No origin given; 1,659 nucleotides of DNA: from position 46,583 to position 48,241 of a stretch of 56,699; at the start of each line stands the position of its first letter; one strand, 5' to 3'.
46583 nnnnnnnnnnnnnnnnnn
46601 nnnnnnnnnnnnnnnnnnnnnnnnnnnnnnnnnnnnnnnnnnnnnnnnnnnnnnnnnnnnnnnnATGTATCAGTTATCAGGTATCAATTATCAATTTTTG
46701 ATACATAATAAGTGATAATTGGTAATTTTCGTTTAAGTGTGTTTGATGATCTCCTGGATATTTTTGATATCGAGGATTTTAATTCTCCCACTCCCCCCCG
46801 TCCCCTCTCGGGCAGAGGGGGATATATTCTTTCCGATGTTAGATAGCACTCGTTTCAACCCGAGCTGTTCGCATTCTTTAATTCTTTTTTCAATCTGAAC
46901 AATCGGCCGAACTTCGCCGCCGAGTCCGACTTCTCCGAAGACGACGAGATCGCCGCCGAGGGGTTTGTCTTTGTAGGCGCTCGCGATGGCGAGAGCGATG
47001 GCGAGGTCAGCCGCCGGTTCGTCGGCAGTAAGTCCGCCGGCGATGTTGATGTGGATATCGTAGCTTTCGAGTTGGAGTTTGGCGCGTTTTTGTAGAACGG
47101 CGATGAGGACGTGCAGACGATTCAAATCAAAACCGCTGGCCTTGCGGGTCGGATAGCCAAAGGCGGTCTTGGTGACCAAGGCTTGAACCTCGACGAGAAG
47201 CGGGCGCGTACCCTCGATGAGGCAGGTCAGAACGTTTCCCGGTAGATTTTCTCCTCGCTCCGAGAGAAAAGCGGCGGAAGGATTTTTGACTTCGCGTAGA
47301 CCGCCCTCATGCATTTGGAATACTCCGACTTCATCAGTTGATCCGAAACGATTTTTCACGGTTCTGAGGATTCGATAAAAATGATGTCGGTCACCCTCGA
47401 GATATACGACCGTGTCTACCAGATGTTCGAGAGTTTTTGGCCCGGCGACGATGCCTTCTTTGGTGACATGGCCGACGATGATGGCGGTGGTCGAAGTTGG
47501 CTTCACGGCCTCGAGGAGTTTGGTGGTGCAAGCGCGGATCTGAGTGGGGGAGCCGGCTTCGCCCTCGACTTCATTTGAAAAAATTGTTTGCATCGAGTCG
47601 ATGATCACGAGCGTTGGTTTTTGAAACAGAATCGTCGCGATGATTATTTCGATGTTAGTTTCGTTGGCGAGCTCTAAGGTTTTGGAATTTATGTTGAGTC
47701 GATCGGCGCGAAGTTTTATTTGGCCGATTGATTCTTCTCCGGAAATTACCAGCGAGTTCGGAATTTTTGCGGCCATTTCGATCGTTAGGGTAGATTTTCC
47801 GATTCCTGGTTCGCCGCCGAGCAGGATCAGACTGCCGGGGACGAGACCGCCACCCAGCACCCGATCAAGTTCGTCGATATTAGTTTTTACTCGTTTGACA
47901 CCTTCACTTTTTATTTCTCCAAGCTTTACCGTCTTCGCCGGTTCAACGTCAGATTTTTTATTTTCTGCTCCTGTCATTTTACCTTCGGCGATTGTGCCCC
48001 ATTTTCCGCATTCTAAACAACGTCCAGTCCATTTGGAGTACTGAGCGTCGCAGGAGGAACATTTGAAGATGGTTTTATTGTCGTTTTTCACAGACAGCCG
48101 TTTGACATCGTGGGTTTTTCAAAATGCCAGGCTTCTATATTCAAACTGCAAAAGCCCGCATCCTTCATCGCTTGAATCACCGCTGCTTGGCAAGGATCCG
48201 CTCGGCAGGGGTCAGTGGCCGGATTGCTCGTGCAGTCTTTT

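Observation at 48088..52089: A four-gene envelope cassette is inserted between clpC and radA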

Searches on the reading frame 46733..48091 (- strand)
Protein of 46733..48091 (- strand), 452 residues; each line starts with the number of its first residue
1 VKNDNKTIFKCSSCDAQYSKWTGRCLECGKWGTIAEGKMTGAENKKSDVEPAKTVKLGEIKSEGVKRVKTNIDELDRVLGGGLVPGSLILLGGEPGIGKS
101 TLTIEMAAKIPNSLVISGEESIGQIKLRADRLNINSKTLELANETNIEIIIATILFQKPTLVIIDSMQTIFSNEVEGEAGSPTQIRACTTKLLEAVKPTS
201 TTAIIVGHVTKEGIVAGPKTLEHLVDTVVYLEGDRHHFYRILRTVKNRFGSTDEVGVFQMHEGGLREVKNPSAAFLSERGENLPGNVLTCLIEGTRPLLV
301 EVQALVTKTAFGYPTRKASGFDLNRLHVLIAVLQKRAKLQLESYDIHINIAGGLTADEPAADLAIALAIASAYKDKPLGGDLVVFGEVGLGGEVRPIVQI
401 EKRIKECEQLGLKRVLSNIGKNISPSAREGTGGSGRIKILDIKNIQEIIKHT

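Call 3: search_protein_families(library=pfam, proteins=[window:46733-48091:-], max_evalue=0.1)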
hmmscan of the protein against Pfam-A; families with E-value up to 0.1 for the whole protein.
window:46733-48091:- (452 aa): 14 families
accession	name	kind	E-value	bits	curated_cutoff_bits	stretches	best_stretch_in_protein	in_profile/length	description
PF06745.19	ATPase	-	5.3e-14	52.6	26.6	2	68-145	1-83/231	KaiC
PF13481.12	AAA_25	-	2.6e-11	43.9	27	1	62-213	9-194/195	AAA domain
PF13541.12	ChlI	-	8.4e-08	32.6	27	1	337-416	36-116/121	Subunit ChlI of Mg-chelatase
PF05362.19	Lon_C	-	1.1e-07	32.1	21.1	1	340-417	90-168/205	Lon protease (S16) C-terminal proteolytic domain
PF18073.7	Zn_ribbon_LapB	-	4.5e-07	29.9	25.7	1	9-36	1-28/28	Rubredoxin metal binding domain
PF03796.21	DnaB_C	-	7e-06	26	27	1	68-141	2-81/255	DnaB-like helicase C terminal domain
PF00004.35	AAA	-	0.0014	19.5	21.2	1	89-205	1-104/131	ATPase family associated with various cellular activities (AAA)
PF13479.12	AAA_24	-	0.0021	18.3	27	1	89-130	5-42/195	AAA domain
PF13191.12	AAA_16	-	0.003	18.5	32.6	1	75-113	16-51/167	AAA ATPase domain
PF08423.17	Rad51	-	0.012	15.3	22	0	65-110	5-52/244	Rad51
PF23442.1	DUF7125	-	0.03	13.9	29.1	1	66-97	2-33/207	Family of unknown function (DUF7125)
PF02283.22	CobU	-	0.057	13.4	27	1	157-219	72-134/168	Cobinamide kinase / cobinamide phosphate guanyltransferase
PF07088.17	GvpD_P-loop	-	0.078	13.3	24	0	85-176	9-92/189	GvpD gas vesicle protein, P-loop domain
PF07728.20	AAA_5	-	0.094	13.2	22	0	89-114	2-28/139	AAA domain (dynein-related subfamily)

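Call 4: search_protein_families(library=ncbifam, proteins=[window:46733-48091:-], max_evalue=0.1)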
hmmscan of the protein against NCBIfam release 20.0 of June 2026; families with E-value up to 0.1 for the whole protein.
window:46733-48091:- (452 aa): 33 families (the best 25 are shown)
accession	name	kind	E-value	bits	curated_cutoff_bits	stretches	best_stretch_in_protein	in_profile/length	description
TIGR00416.1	sms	equivalog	1.1e-154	515.5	403.05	1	5-449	4-454/454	DNA repair protein RadA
TIGR02902.1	spore_lonB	equivalog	2e-17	63.1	723.3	1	328-450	411-528/531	ATP-dependent protease LonB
TIGR02903.1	spore_lon_C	equivalog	2.9e-15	55.8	678.8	1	330-450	497-612/615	Lon family ATP-dependent protease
NF006799.0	PRK09302.1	equivalog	2.1e-12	46.4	408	2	66-140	253-331/515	circadian clock protein KaiC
TIGR00764.1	lon_rel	equivalog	5.4e-10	38.5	516.6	1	331-451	472-591/608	ATP-dependent protease LonB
TIGR03881.1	KaiC_arch_4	hypoth_equivalog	2.4e-09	37.3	247.8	1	66-175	1-98/231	KaiC domain-containing protein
NF006320.0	PRK08533.1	equivalog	2.6e-07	30.5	215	1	67-105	5-43/230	flagellar accessory protein FlaH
TIGR03600.1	phage_DnaB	exception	2.6e-07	30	498.65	1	66-156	175-264/421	phage replicative helicase, DnaB family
TIGR00763.1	lon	equivalog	4.4e-07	28.8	608.05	1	341-416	683-759/795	endopeptidase La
TIGR03877.1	thermo_KaiC_1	hypoth_equivalog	1.3e-06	28.1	307.25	1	65-103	1-39/238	KaiC domain-containing protein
NF052589.1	ArlH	equivalog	1.6e-06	28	215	1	72-105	6-39/229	archaellum protein ArlH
TIGR00665.1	DnaB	equivalog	3.5e-06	26.1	385.25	1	59-112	167-221/435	replicative DNA helicase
NF008053.0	PRK10787.1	equivalog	4.9e-06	24.9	891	1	342-417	660-736/784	endopeptidase La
TIGR02236.1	recomb_radA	equivalog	1.3e-05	24.8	361.15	1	38-110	48-120/311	DNA repair and recombination protein RadA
NF003301.0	PRK04301.1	equivalog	1.3e-05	24.5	259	1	48-110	63-125/316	DNA repair and recombination protein RadA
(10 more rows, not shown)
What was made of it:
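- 46733..48091 (-): radA/sms (452 aa). It overlaps the D stop by 4 nt and is the constant downstream partner of B-C-D across lineages. TIGR00416 at 515 bits, above the cut-off (call 4).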
